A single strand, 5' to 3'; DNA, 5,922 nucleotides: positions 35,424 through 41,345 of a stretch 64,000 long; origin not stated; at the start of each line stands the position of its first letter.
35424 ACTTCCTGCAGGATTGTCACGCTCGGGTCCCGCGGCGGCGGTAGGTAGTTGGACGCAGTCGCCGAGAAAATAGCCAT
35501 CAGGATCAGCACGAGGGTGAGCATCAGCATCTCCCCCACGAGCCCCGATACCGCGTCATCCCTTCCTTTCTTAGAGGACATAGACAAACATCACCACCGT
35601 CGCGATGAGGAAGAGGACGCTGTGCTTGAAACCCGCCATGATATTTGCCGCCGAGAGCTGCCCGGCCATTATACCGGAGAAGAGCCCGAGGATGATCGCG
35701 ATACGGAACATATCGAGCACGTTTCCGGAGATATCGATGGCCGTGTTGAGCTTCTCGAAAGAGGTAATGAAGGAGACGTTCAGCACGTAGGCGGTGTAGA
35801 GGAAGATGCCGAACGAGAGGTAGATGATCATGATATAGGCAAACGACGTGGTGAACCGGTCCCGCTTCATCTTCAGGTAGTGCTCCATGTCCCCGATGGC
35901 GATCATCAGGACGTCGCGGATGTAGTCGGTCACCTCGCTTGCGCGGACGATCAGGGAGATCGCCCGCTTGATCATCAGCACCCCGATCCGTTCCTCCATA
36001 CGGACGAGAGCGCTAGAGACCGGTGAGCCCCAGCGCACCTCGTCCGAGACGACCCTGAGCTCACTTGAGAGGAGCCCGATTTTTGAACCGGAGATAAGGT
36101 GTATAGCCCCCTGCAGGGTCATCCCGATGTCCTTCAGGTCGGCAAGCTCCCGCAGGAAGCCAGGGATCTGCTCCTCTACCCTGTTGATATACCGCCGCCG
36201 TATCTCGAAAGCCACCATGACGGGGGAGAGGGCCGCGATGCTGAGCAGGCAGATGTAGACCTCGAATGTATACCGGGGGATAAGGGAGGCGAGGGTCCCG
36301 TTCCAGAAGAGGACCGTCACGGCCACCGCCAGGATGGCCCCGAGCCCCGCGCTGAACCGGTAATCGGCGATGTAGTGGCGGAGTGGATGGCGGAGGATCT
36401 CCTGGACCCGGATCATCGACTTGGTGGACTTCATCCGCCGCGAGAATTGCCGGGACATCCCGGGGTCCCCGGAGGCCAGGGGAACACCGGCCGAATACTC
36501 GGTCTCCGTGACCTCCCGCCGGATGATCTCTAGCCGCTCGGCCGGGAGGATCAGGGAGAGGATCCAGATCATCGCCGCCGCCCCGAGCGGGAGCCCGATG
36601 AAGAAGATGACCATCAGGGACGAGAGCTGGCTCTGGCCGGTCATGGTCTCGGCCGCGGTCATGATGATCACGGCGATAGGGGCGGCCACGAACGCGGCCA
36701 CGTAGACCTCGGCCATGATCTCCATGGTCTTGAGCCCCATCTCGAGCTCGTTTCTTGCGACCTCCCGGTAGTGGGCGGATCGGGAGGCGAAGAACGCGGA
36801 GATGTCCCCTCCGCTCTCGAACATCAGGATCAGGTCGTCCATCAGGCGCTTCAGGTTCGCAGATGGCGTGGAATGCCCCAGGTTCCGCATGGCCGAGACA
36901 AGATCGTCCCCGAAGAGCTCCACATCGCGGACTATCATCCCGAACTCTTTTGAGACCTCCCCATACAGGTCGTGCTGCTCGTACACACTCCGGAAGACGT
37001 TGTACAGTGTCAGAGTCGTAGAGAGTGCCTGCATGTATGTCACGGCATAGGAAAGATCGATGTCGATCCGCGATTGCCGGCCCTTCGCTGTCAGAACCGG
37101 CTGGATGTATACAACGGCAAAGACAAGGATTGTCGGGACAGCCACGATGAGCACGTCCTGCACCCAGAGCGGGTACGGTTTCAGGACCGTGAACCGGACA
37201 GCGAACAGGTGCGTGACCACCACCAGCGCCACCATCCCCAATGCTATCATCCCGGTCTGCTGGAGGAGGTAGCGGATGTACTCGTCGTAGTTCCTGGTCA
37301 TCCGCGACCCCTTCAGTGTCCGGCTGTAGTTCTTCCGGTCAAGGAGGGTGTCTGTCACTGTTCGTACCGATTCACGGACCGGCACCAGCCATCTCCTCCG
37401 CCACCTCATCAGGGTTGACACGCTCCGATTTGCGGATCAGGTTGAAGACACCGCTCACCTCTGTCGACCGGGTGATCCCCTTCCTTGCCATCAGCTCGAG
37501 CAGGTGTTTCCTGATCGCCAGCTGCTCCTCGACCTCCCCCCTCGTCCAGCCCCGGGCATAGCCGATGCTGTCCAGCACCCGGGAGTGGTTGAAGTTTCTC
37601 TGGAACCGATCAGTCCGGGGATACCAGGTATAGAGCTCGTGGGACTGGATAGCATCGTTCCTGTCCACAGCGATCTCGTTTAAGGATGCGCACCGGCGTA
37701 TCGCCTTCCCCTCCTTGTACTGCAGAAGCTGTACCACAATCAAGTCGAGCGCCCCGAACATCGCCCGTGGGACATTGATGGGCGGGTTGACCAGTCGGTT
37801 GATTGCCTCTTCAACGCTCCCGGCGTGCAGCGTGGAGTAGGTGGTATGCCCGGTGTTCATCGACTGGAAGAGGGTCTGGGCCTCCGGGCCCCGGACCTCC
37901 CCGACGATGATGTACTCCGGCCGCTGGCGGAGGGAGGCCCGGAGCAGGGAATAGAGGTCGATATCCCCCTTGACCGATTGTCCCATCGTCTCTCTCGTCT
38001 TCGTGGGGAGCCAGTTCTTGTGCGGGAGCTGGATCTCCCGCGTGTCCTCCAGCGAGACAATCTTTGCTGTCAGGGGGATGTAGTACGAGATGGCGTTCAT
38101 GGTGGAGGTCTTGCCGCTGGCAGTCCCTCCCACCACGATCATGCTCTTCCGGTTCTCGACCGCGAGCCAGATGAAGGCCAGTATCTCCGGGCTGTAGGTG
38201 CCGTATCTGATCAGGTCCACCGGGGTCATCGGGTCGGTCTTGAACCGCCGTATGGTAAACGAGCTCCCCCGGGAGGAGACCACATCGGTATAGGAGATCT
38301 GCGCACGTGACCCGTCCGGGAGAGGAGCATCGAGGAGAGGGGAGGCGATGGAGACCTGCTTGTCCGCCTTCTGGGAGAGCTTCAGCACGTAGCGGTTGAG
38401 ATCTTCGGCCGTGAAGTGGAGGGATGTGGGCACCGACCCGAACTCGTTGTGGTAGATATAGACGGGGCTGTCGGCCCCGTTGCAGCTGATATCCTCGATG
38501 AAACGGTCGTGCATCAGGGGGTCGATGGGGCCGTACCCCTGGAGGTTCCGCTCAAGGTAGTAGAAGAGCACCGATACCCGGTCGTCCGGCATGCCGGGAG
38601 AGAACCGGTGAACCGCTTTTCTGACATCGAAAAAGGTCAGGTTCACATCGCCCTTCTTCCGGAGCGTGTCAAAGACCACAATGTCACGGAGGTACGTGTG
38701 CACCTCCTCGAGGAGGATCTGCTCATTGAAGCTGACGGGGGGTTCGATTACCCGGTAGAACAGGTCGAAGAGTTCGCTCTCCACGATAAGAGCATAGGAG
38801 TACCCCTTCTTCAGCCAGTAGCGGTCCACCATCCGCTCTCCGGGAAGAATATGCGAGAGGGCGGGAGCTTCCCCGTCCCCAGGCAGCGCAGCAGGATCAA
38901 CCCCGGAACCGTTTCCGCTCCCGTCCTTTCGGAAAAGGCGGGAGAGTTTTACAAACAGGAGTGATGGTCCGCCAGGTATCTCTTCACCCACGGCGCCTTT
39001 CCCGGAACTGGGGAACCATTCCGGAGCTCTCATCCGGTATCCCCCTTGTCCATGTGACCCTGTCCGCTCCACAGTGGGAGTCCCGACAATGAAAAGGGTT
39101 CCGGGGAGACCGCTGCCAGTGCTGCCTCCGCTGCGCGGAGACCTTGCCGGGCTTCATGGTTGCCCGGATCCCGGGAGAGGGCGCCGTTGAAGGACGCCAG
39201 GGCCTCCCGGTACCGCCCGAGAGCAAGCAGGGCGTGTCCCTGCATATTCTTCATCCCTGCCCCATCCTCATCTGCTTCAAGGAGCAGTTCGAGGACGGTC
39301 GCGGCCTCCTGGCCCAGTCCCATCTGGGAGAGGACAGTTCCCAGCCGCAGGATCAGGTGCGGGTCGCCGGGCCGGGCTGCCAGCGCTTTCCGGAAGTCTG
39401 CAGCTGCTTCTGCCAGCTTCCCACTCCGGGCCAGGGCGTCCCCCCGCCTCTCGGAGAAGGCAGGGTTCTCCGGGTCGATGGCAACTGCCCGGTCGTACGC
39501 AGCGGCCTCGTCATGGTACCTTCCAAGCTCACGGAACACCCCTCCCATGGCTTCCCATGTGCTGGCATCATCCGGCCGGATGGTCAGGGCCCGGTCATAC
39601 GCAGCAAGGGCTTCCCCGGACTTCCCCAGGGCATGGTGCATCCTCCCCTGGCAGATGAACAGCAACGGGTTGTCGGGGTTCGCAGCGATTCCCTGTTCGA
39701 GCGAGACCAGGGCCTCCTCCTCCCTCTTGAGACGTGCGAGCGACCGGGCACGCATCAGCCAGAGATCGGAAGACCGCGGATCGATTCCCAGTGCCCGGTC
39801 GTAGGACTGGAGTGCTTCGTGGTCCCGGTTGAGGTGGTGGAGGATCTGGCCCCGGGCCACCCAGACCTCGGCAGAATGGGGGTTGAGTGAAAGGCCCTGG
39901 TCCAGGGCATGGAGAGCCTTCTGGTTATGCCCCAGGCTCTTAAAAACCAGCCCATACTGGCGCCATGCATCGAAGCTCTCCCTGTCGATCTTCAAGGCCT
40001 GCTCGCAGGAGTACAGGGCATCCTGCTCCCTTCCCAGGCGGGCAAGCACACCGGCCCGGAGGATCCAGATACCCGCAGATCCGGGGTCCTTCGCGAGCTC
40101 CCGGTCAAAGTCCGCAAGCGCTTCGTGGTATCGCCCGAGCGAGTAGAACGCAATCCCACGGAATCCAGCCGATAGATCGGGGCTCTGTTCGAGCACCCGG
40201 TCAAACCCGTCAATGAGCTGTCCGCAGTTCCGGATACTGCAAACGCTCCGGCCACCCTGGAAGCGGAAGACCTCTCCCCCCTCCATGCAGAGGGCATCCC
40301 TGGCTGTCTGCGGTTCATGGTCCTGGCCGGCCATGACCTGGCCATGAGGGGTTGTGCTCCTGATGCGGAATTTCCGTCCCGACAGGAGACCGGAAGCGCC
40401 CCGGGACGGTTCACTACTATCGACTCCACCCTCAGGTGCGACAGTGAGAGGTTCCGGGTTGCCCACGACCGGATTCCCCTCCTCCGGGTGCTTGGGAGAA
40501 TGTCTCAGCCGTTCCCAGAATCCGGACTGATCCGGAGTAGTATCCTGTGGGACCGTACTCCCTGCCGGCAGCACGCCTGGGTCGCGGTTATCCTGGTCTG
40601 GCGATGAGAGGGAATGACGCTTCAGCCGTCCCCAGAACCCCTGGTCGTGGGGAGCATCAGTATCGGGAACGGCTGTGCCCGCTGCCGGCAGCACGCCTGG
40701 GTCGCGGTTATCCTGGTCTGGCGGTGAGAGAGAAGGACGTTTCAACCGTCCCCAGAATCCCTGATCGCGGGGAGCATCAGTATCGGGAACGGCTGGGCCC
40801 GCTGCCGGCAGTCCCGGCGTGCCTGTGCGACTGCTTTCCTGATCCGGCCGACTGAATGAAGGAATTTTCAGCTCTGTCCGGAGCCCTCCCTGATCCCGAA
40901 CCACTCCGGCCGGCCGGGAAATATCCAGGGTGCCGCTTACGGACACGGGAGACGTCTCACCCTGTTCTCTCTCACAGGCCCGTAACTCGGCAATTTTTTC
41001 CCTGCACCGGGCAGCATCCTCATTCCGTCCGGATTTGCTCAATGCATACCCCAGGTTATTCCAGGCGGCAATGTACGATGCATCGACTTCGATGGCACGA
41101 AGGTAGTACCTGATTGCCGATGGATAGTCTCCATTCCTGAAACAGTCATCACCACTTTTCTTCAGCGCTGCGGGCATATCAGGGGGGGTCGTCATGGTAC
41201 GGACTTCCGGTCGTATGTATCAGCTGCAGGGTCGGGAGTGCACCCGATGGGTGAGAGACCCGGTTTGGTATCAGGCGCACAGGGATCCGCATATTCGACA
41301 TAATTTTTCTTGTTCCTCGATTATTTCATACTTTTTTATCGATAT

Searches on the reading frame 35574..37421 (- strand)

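Call 41: search_protein_families(library=pfam, proteins=[window:35574-37421:-], max_evalue=0.00001)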
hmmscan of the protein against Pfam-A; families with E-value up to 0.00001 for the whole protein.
window:35574-37421:- (616 aa): 1 family
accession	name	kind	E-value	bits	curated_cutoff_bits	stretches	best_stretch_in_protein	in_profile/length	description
PF00482.28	T2SSF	-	3.6e-24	85.5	25.2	2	133-254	9-124/125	Type II secretion system (T2SS), protein F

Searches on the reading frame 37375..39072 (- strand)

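Call 41: search_protein_families(library=pfam, proteins=[window:37375-39072:-], max_evalue=0.00001)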
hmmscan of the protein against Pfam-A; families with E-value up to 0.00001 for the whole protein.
window:37375-39072:- (566 aa): 1 family
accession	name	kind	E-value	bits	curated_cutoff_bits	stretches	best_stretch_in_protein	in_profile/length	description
PF00437.27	T2SSE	-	4.5e-34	118.2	24.9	1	178-450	3-277/370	Type II/IV secretion system protein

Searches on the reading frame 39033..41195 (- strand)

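Call 41: search_protein_families(library=pfam, proteins=[window:39033-41195:-], max_evalue=0.00001)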
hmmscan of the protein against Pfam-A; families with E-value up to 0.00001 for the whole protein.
window:39033-41195:- (721 aa): 21 families
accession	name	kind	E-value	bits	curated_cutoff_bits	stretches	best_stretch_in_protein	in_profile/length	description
PF07719.23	TPR_2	-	1.8e-52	171.5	27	0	442-474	1-33/34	Tetratricopeptide repeat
PF00515.34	TPR_1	-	3.1e-47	157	27.8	0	442-474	1-33/34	Tetratricopeptide repeat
PF13414.12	TPR_11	-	3.9e-46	154.9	26.8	2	15-56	1-42/42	TPR repeat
PF13432.12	TPR_16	-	2.4e-44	149.8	32.7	4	418-474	7-63/65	Tetratricopeptide repeat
PF13181.12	TPR_8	-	2.2e-41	136.9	25.7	0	442-473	1-32/34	Tetratricopeptide repeat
PF13431.12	TPR_17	-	1.1e-39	131.7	24.4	0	30-61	1-32/34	Tetratricopeptide repeat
PF13428.12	TPR_14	-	3.7e-39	129.6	23.5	0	409-451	2-44/44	Tetratricopeptide repeat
PF14559.12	TPR_19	-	6.4e-34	116.5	25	1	589-646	2-59/68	Tetratricopeptide repeat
PF13371.12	TPR_9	-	6.6e-24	84.2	35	1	423-483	10-70/73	Tetratricopeptide repeat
PF13424.12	TPR_12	-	7.4e-23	81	30.1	0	516-575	9-76/77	Tetratricopeptide repeat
PF13176.12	TPR_7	-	2.5e-19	68.1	27.9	0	517-543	6-32/36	Tetratricopeptide repeat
PF23914.1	TPR_CcmH_CycH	-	1.5e-18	67.6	42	1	430-537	38-148/158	Cytochrome c-type biogenesis protein H TPR domain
PF01239.28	PPTA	-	9.1e-14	50.7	29.5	0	26-54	3-31/32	Protein prenyltransferase alpha subunit repeat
PF13429.12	TPR_15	-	8.7e-12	45.5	26.2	0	577-674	145-242/280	Tetratricopeptide repeat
PF12895.13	ANAPC3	-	1.8e-11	44.6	27.2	0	390-467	5-81/82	Anaphase-promoting complex, cyclosome, subunit 3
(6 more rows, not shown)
